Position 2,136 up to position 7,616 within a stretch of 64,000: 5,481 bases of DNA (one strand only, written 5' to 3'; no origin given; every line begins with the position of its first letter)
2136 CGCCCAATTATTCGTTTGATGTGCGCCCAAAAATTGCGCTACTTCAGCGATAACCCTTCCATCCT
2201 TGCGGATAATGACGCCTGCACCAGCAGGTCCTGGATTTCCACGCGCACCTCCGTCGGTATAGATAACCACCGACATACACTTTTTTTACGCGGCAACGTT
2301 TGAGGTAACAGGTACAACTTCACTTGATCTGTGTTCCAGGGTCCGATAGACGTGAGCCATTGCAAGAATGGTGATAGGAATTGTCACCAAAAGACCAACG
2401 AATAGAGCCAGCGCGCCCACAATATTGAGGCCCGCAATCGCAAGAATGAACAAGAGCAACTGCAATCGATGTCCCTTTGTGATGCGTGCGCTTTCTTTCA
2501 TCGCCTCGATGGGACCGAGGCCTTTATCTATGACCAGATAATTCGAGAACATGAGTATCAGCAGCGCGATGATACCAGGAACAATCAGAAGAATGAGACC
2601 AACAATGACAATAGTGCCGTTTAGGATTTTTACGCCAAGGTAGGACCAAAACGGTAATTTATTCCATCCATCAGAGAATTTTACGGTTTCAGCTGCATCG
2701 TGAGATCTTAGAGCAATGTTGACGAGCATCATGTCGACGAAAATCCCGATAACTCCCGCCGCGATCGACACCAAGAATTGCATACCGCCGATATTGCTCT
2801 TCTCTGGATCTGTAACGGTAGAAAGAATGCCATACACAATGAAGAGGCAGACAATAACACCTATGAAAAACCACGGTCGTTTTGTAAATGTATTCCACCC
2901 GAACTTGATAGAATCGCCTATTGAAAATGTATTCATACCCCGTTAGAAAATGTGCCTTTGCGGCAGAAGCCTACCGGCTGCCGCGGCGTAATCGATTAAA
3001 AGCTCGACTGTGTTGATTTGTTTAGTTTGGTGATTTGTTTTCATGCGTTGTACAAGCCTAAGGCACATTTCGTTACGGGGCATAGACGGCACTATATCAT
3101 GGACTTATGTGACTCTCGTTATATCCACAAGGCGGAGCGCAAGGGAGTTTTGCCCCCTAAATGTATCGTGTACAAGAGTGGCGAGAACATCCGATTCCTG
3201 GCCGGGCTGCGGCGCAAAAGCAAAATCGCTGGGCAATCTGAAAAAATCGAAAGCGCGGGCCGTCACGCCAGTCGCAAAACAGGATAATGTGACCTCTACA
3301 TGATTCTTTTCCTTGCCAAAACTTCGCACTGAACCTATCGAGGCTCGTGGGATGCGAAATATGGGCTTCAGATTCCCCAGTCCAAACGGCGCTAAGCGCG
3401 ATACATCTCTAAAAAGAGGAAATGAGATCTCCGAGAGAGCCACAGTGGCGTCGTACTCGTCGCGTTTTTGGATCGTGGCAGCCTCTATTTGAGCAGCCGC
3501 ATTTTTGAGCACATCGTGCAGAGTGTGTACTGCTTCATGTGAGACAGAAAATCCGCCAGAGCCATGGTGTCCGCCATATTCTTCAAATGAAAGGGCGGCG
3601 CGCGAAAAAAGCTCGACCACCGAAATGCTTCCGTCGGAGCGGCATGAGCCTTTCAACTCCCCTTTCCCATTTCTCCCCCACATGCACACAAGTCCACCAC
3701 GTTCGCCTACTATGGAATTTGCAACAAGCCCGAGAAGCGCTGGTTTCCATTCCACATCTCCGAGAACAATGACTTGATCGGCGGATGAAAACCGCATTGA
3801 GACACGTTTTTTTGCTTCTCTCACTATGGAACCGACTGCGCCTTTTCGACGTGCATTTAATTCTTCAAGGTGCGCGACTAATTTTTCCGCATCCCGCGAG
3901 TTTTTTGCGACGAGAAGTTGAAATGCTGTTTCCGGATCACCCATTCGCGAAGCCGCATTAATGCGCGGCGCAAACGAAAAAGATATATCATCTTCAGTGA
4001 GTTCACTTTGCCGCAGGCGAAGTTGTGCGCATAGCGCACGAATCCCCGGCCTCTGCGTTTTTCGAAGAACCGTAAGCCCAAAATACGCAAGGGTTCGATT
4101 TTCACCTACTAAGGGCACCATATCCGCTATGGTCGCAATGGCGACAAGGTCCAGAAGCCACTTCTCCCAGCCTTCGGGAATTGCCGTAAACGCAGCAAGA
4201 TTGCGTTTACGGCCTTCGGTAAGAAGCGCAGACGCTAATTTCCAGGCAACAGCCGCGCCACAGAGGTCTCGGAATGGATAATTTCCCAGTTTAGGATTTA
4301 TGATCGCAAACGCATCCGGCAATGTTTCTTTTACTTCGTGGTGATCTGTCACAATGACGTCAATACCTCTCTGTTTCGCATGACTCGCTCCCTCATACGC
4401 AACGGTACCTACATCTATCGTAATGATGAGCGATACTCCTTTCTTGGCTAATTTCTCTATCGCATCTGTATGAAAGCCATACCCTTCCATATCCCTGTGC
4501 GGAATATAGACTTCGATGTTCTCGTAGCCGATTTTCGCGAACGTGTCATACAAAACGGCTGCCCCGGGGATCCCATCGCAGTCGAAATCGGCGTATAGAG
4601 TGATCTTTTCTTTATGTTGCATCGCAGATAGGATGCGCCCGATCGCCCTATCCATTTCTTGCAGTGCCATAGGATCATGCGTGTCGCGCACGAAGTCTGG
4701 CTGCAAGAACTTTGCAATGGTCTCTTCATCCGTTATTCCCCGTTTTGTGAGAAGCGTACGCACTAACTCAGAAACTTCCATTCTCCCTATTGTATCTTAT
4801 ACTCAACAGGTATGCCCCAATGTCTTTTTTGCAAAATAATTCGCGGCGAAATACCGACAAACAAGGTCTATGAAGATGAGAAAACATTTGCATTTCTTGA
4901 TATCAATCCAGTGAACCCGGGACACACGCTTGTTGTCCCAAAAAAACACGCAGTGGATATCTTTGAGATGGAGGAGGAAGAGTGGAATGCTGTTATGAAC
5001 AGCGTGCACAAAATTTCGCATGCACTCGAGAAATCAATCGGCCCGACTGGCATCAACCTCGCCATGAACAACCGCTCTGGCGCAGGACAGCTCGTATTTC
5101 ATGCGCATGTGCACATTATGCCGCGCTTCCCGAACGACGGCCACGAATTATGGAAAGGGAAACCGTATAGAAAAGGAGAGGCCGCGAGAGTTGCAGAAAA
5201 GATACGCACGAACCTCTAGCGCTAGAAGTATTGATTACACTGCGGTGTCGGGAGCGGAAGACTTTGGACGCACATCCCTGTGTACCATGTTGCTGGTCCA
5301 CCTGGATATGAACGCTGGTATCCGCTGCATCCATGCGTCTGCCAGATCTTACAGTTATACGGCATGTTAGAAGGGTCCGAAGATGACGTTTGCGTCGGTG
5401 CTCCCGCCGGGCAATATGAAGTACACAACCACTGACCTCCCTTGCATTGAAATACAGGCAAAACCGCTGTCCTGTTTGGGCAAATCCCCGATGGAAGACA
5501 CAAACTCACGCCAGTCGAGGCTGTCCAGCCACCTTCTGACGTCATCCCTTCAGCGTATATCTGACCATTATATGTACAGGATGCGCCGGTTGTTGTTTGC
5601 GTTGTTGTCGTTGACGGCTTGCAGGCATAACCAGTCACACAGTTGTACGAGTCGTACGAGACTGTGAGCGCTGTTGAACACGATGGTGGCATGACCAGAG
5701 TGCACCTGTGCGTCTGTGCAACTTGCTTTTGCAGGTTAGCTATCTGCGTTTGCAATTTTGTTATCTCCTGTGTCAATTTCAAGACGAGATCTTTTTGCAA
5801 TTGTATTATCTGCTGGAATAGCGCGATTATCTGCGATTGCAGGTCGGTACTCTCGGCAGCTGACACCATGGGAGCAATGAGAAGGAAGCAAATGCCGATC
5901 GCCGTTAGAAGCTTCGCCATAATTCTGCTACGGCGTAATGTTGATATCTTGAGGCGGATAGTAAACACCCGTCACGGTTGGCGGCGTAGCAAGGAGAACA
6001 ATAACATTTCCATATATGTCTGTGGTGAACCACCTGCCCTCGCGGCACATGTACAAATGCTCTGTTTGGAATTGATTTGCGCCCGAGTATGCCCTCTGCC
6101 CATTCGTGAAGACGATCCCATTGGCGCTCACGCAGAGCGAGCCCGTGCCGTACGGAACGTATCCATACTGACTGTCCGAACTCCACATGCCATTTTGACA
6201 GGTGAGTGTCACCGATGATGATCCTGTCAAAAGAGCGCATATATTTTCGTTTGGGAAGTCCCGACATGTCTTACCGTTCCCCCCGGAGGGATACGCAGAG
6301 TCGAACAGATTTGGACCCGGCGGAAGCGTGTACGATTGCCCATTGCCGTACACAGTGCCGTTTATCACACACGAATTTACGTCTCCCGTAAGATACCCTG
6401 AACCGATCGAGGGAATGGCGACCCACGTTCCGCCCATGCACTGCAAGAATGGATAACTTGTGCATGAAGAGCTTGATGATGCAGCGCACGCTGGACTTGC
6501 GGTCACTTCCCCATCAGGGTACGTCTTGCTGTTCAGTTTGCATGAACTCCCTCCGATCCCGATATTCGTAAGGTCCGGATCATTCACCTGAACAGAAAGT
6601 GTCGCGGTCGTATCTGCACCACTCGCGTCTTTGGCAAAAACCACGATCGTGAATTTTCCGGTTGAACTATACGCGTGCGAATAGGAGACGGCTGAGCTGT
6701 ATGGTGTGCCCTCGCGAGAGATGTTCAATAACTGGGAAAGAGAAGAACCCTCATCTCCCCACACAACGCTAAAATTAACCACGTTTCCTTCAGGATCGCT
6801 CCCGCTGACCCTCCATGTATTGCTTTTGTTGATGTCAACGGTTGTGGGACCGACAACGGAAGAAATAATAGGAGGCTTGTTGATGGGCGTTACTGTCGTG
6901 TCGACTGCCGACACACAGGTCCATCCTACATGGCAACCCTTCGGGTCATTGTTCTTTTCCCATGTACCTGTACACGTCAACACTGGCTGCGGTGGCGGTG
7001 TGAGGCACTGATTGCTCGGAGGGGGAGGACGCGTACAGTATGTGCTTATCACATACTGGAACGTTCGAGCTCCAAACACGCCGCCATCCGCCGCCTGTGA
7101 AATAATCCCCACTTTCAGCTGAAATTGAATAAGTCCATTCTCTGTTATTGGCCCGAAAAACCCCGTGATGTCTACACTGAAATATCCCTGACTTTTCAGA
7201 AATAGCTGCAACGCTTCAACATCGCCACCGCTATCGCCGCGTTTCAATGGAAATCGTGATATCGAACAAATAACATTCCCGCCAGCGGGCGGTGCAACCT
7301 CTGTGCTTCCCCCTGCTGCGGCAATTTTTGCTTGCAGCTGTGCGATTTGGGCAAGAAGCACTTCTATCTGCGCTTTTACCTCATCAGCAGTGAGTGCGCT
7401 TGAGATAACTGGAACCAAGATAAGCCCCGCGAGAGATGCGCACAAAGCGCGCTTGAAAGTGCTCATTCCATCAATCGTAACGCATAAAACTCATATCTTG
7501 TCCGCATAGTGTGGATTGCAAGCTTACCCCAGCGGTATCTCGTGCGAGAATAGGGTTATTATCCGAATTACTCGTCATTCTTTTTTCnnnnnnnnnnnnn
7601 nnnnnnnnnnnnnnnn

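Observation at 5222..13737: Tandem array of five paralogous secreted proteins sharing an N-terminal module, next to the pilus operon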

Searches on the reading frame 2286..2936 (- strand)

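Call 12: search_protein_families(library=pfam, proteins=[window:2286-2936:-], max_evalue=0.01)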
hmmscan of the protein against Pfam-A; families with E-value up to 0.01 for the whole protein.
window:2286-2936:- (216 aa): 4 families
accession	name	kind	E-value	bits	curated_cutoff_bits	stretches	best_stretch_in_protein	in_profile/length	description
PF06161.16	DUF975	-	6.1e-09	36.5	34.8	1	102-203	138-242/243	Protein of unknown function (DUF975)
PF06790.16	UPF0259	-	0.0014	18.9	31.4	1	98-153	132-187/248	Uncharacterised protein family (UPF0259)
PF10110.14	GPDPase_memb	-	0.0034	16.6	29.6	1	107-186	160-240/321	Membrane domain of glycerophosphoryl diester phosphodiesterase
PF18895.5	T4SS_pilin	-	0.0058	17.1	26.6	1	22-72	15-69/71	Type IV secretion system pilin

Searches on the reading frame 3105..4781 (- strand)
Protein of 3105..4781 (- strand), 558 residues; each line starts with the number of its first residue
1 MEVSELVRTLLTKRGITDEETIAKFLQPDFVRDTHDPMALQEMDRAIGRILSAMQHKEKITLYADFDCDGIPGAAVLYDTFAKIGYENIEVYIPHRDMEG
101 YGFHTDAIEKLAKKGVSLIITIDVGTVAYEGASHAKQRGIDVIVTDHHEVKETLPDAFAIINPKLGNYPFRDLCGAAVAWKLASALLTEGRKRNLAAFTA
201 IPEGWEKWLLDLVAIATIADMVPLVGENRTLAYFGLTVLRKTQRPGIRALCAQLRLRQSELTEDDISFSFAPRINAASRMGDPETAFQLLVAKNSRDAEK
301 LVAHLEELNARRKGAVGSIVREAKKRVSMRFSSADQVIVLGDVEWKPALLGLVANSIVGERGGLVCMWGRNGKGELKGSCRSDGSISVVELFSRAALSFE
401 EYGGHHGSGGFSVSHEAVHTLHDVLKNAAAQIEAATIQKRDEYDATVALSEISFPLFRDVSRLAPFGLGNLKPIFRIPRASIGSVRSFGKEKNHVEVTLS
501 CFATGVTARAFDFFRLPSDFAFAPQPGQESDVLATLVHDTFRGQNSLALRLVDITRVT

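Call 12: search_protein_families(library=pfam, proteins=[window:3105-4781:-], max_evalue=0.01)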
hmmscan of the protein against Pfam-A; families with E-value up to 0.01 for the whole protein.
window:3105-4781:- (558 aa): 3 families
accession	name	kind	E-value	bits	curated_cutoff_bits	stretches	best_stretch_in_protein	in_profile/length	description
PF01368.27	DHH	-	6.9e-19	68.8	28.1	1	59-216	1-124/125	DHH family, N-terminal domain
PF17768.7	RecJ_OB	-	1.7e-17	63.9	27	1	443-553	1-107/107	RecJ OB domain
PF02272.25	DHHA1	-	3.2e-06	28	25.9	1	336-428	3-99/102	DHHA1 domain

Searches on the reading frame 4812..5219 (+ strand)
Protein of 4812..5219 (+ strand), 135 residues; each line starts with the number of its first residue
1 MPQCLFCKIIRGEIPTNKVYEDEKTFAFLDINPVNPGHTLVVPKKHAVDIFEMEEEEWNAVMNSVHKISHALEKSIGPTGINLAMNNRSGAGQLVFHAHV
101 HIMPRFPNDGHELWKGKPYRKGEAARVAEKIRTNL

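Call 12: search_protein_families(library=pfam, proteins=[window:4812-5219:+], max_evalue=0.01)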
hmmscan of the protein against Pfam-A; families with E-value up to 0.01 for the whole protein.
window:4812-5219:+ (135 aa): 2 families
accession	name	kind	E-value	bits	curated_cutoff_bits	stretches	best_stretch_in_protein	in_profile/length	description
PF01230.28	HIT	-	3.6e-28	98.5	21.5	1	11-107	1-97/98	HIT domain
PF11969.13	DcpS_C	-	6.1e-15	56.1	24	1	3-104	1-101/114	Scavenger mRNA decapping enzyme C-term binding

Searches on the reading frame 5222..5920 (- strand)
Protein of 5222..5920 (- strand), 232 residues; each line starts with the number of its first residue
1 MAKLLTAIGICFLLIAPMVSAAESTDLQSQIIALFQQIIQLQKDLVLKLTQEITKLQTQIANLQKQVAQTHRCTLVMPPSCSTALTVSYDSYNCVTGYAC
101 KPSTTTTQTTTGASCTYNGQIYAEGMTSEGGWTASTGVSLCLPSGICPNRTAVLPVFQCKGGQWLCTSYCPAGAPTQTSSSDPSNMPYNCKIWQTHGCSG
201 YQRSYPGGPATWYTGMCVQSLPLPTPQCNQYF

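Call 8: search_protein_families(library=pfam, proteins=[window:5222-5920:-], max_evalue=0.1)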
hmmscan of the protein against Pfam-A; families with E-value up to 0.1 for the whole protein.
window:5222-5920:- (232 aa): 5 families
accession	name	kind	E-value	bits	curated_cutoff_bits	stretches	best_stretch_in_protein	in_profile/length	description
PF03938.19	OmpH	-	0.0067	17.1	32.4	1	26-80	69-119/141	Outer membrane protein (OmpH-like)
PF10925.13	DUF2680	-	0.0067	17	25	0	29-49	7-27/57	Protein of unknown function (DUF2680)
PF04513.17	Baculo_PEP_C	-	0.015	15.8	38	1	24-69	62-103/140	Baculovirus polyhedron envelope protein, PEP, C terminus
PF12229.13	PG_binding_4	-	0.041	14.5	22.1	1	7-68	7-69/117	Putative peptidoglycan binding domain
PF04711.18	ApoA-II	-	0.087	13.7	27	0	8-62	11-63/99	Apolipoprotein A-II (ApoA-II)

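Call 9: search_protein_families(library=ncbifam, proteins=[window:5222-5920:-], max_evalue=0.1)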
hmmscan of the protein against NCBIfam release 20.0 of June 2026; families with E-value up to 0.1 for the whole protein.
window:5222-5920:- (232 aa): 3 families
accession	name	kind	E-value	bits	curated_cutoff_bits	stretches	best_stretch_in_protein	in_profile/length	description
NF052682.1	morpho_FcmC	equivalog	0.0011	19.3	90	1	17-73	55-111/159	filament morphology membrane protein FcmC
NF047408.1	SA0632_fam_LP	equivalog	0.052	13.2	70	1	1-68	1-67/68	SA0632 family lipoprotein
TIGR02209.1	ftsL_broad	equivalog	0.061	13.2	42.45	0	4-44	6-46/85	cell division protein FtsL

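Call 86: search_protein_families(library=phrogs, proteins=[window:5222-5920:-], max_evalue=0.001)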
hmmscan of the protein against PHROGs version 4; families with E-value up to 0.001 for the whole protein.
window:5222-5920:- (232 aa): 1 family
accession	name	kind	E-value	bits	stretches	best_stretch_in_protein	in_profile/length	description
phrog_1244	-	unknown function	0.00016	22.1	1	4-71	8-74/157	-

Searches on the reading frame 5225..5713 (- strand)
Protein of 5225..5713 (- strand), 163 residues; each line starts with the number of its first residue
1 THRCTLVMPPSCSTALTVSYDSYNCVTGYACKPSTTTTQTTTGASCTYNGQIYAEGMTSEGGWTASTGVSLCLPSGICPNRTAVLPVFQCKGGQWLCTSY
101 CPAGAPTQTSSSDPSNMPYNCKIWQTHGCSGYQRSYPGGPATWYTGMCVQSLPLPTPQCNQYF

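Call 75: search_protein_families(library=pfam, proteins=[window:5225-5713:-], max_evalue=5)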
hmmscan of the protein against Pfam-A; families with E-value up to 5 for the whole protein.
window:5225-5713:- (163 aa): 0 families

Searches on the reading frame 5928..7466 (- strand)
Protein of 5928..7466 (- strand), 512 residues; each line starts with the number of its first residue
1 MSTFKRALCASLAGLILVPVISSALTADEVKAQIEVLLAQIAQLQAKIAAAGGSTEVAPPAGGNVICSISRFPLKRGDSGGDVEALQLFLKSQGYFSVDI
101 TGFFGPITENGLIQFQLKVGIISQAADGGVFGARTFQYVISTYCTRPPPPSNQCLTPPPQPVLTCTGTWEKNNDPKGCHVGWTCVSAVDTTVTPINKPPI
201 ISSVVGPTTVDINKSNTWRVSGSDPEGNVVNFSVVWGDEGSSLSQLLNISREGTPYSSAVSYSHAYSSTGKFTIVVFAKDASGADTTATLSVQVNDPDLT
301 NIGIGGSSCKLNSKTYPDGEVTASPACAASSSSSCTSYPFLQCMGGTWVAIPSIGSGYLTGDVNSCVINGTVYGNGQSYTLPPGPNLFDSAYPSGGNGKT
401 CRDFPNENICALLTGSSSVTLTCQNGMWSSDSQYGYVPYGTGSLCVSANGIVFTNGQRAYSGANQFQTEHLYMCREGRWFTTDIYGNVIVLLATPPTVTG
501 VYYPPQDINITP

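Call 8: search_protein_families(library=pfam, proteins=[window:5928-7466:-], max_evalue=0.1)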
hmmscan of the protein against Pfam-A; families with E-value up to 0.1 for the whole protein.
window:5928-7466:- (512 aa): 4 families
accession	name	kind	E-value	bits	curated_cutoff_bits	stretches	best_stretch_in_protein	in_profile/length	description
PF01471.23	PG_binding_1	-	1.4e-07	32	23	1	79-121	1-43/57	Putative peptidoglycan binding domain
PF18911.6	PKD_4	-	7.5e-05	23.1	27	1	196-294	1-85/85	PKD domain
PF00801.26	PKD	-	0.0024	18.2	23.5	1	226-289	13-76/80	PKD domain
PF14282.11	FlxA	-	0.066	13.8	26.3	0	28-47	52-71/101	FlxA-like protein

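Call 9: search_protein_families(library=ncbifam, proteins=[window:5928-7466:-], max_evalue=0.1)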
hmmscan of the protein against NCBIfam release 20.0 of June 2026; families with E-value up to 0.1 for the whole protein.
window:5928-7466:- (512 aa): 5 families
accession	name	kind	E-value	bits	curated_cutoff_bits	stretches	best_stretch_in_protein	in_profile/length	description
TIGR02869.1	spore_SleB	equivalog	3.7e-06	27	236.5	1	72-137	5-66/201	spore cortex-lytic enzyme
NF038112.1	myxo_dep_M36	subfamily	0.0038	14.4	1500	1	186-314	1276-1395/1604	myxosortase-dependent M36 family metallopeptidase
NF052336.1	PdgHdaseHSB100310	equivalog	0.0062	15.9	500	1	73-137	184-244/316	peptidoglycan hydrolase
NF058578.1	CPR_pilus_PamR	equivalog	0.0072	15.2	300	1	232-290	183-234/297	pilus system RbmA-like protein PamR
NF052335.1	PdgHdaseHSB129560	equivalog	0.0077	15.6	500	1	67-142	193-264/330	peptidoglycan hydrolase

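Call 84: predict_structure(alignment_id=A7)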
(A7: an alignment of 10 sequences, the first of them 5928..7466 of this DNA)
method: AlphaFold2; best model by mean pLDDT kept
length: 512 residues; sequences in the alignment: 10
mean_pLDDT: 56.0   pTM: 0.32
mean pLDDT of the five models: 56.0, 52.5, 52.2, 50.7, 50.5
residues with pLDDT >= 90: 52; 70-90: 96; 50-70: 121; < 50: 243
segments of 3 or more residues with pLDDT < 50: 19-24, 52-63, 125-130, 146-155, 188-191, 303-309, 311-337, 344-347, 352-512
pLDDT, mean of each block of 10 residues (from residue 1): 65 56 55 76 63 40 52 74 84 88 88 79 51 58 51 51 64 58 62 69 94 93 81 82 54 65 91 91 88 84 44 40 37 44 49 39 32 27 28 33 37 37 31 35 38 35 31 40 36 29 31 38
secondary structure, 60 per line:
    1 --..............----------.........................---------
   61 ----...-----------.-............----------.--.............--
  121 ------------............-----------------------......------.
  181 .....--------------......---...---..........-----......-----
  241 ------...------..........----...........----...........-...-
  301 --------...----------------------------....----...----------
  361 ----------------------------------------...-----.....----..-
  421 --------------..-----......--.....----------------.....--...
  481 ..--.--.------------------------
elements in order: H3-16 H27-51 H81-92 H106-118 H133-144 E168-173 E180-185 E200-205 E209-211 E215-224 E230-235 E247-249 E256-265 E270-280 E285-295 E309-311 E340-343 E348-350 E409-413 E442-447 E450-454 E471-475 E478-482

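Call 86: search_protein_families(library=phrogs, proteins=[window:5928-7466:-], max_evalue=0.001)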
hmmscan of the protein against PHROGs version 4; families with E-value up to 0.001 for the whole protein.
window:5928-7466:- (512 aa): 4 families
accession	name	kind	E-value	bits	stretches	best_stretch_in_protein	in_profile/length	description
phrog_1493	-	lysis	2.7e-07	31.1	1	32-138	204-304/394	endolysin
phrog_17214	-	lysis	1.6e-05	25.7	1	34-138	206-311/322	endolysin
phrog_1224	-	head and packaging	0.00012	22.5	1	74-137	4-62/438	endolysin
phrog_6707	-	lysis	0.00079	19.4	0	43-163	150-266/311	endolysin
